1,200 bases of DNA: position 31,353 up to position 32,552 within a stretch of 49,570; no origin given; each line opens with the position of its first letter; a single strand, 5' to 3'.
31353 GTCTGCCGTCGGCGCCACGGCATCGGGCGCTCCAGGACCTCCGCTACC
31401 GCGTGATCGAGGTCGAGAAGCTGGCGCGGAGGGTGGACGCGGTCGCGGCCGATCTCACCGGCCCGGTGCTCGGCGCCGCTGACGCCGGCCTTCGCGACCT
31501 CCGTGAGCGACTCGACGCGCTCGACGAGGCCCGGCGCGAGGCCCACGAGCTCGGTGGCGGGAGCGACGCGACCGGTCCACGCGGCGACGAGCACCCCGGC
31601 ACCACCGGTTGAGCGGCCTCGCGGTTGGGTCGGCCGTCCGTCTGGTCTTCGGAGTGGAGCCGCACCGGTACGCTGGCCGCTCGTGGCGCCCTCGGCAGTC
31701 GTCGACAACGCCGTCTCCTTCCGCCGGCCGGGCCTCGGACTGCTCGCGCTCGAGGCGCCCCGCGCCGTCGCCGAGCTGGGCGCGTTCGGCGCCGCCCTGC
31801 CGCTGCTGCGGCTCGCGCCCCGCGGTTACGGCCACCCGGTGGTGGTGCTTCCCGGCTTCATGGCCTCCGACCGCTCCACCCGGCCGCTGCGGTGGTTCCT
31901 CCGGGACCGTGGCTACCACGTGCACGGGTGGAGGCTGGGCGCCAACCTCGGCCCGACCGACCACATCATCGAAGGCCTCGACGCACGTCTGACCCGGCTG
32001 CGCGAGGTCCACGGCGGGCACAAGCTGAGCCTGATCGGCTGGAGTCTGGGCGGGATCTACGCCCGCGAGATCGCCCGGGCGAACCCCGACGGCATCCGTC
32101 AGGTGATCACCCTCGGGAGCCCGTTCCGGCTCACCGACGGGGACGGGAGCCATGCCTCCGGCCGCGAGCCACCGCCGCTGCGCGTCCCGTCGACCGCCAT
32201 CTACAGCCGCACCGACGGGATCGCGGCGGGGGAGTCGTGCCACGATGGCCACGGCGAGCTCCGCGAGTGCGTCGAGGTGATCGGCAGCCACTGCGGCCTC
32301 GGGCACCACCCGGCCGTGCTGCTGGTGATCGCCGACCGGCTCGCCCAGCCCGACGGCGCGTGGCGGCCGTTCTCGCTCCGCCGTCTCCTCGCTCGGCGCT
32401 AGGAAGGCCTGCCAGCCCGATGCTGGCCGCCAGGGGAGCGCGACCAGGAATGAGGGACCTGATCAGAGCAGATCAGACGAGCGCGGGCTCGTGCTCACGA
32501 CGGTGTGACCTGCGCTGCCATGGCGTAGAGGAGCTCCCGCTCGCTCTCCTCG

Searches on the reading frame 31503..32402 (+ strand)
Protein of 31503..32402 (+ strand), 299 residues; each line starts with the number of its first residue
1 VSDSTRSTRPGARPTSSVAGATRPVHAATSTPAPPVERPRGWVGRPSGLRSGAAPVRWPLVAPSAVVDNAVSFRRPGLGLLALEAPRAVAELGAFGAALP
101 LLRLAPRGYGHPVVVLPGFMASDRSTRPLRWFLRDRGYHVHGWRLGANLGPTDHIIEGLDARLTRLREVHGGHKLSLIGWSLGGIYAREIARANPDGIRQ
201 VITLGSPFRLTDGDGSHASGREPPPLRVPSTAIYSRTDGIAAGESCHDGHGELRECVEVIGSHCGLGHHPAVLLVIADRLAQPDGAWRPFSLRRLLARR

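Call 7: search_protein_families(library=pfam, proteins=[window:31503-32402:+], max_evalue=1)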
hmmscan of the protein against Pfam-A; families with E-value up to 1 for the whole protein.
window:31503-32402:+ (299 aa): 5 families
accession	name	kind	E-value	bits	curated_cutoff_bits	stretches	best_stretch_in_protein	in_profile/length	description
PF00561.26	Abhydrolase_1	-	1.7e-05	25.1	25.8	1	120-207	36-108/245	alpha/beta hydrolase fold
PF12146.15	Hydrolase_4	-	0.00053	19.8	27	1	150-210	53-113/239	Serine aminopeptidase, S33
PF02089.21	Palm_thioest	-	0.004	17.3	26.8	1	112-207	1-109/254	Palmitoyl protein thioesterase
PF07819.20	PGAP1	-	0.013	15.7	24.3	1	173-209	91-130/233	PGAP1-like alpha/beta domain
PF00975.26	Thioesterase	-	0.17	12.5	26.4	1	166-192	59-85/226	Thioesterase domain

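Call 28: find_homologous_proteins(query=window:31503-32402:+, max_evalue=1e-30)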
Query window:31503-32402:+ (299 aa): 7473 proteins with E <= 1e-30 among 8000 candidates; the best 120 are listed.
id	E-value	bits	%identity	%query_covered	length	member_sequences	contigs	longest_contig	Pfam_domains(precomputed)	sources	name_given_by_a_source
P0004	1.1e-149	516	97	80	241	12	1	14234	PF00561.27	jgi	jgi:pimeloyl-ACP methyl ester carboxylesterase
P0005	5.9e-134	464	88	80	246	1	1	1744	-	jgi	jgi:hypothetical protein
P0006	3.0e-131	456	82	80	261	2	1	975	-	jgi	jgi:pimeloyl-ACP methyl ester carboxylesterase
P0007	1.6e-87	312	63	75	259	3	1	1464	-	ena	-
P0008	9.2e-85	303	63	74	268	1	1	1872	-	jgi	jgi:pimeloyl-ACP methyl ester carboxylesterase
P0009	4.6e-84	301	65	74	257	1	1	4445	PF12697.14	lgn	-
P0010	3.5e-83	298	64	71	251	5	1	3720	PF00561.27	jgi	jgi:pimeloyl-ACP methyl ester carboxylesterase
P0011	8.3e-82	293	61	71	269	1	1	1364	-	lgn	-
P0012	1.2e-81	293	58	76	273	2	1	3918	-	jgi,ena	-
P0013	3.2e-80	288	61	74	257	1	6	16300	PF00561.27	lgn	-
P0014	9.4e-80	286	59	76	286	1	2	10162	-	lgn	-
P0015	3.1e-78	281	61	73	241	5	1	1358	-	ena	-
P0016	6.1e-78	280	59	74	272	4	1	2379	PF00561.27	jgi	jgi:pimeloyl-ACP methyl ester carboxylesterase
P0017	2.2e-77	279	57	75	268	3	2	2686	-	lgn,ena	-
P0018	4.6e-76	274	59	76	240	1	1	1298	PF12697.14,PF00561.27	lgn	-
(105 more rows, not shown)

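Call 30: find_encoding_contigs(protein=P0004, flank=8000, max_places=4)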
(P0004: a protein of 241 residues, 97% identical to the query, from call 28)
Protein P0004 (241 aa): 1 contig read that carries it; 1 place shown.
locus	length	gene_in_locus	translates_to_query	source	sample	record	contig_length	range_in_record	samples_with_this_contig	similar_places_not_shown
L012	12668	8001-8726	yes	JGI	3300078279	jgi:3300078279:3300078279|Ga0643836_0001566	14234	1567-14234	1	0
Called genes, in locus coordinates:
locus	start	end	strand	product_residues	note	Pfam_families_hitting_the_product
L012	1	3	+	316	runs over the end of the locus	PF03328:HpcH_HpaI, PF15617:C-C_Bond_Lyase (faint), PF22484:DUF6986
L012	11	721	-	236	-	PF09335:VTT_dom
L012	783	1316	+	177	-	-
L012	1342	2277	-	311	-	PF04069:OpuAC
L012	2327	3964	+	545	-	PF01569:PAP2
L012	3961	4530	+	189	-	-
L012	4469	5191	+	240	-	PF01569:PAP2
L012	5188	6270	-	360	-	PF03706:LPG_synthase_TM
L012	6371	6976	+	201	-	PF01569:PAP2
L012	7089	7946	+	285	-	-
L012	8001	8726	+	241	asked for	PF00561:Abhydrolase_1 (weak)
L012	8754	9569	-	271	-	PF09664:DUF2399 (faint)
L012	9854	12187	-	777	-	PF01569:PAP2, PF03706:LPG_synthase_TM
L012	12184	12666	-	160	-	?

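Call 31: find_encoding_contigs(protein=P0005, flank=3000, max_places=3)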
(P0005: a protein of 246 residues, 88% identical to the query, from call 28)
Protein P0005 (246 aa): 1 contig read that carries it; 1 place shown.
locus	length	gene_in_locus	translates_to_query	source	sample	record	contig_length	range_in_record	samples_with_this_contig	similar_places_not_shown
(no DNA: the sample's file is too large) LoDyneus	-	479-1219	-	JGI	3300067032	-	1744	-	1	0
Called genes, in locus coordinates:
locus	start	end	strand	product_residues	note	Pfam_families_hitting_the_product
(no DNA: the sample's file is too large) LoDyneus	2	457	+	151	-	?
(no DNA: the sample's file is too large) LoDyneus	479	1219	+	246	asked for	-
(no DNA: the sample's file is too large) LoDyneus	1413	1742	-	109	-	?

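Call 32: find_encoding_contigs(protein=P0006, flank=3000, max_places=3)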
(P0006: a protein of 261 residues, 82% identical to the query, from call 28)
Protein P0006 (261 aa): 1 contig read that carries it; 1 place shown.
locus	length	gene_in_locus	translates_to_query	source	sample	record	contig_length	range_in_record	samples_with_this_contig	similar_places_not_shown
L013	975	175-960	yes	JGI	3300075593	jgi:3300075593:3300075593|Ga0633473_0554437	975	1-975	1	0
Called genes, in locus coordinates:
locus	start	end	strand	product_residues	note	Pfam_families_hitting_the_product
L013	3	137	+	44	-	?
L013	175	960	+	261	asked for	-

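Call 37: search_protein_families(library=pfam, proteins=[L012:8754-9569:-], max_evalue=10)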
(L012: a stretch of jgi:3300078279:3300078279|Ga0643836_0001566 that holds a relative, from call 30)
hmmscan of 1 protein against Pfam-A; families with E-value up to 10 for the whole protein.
L012:8754-9569:- (271 aa): 2 families
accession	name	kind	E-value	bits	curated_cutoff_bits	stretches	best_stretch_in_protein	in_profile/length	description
PF09664.16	DUF2399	-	7.1e-06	26.3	23.4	1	96-185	17-98/152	Protein of unknown function C-terminus (DUF2399)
PF23947.1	DUF7281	-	0.0069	16.4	27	1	119-191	64-134/183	Domain of unknown function (DUF7281)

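Call 38: search_protein_families(library=phrogs, proteins=[L012:8754-9569:-], max_evalue=0.01)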
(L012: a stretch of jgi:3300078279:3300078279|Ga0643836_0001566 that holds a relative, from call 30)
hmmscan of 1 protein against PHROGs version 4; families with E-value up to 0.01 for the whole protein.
L012:8754-9569:- (271 aa): 1 family
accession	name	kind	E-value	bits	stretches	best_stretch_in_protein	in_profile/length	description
phrog_6247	-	DNA, RNA and nucleotide metabolism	1e-62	213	1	18-266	36-290/303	DNA topoisomerase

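Call 39: search_solved_structures(query=L012:8754-9569:-, max_evalue=10, show_alignments=2)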
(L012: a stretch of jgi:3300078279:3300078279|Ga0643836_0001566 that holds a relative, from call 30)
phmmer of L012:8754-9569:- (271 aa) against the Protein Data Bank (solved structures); distinct sequences matched with E-value up to 10: 0.

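Call 53: search_solved_structures(query=A4, max_evalue=10, show_alignments=1)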
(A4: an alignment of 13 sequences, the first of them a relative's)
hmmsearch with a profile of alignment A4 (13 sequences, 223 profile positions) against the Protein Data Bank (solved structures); distinct sequences matched with E-value up to 10: 0.

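Call 61: search_protein_families(library=padloc, proteins=[L012:8754-9638:-], max_evalue=0.01)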
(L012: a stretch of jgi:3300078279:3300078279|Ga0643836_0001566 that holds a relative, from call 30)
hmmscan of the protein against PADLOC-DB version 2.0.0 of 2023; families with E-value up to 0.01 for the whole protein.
L012:8754-9638:- (294 aa): 4 families
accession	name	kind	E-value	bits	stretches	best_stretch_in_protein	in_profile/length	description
PDLC00556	JetD2|JetD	-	0.00098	16.3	1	129-193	294-354/430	DUF2220; DUF3322; DUF2399 domain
PDLC00594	JetD3|JetD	-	0.0034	14.9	1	166-195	233-262/345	DUF2239; DUF2220 domain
PDLC00521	JetD1|JetD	-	0.0057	13.9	1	149-197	279-327/395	DUF2220; DUF3322; DUF2399 domain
PDLC00591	JetD3|JetD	-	0.0098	13.2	0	166-196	244-274/350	DUF2239; DUF2220 domain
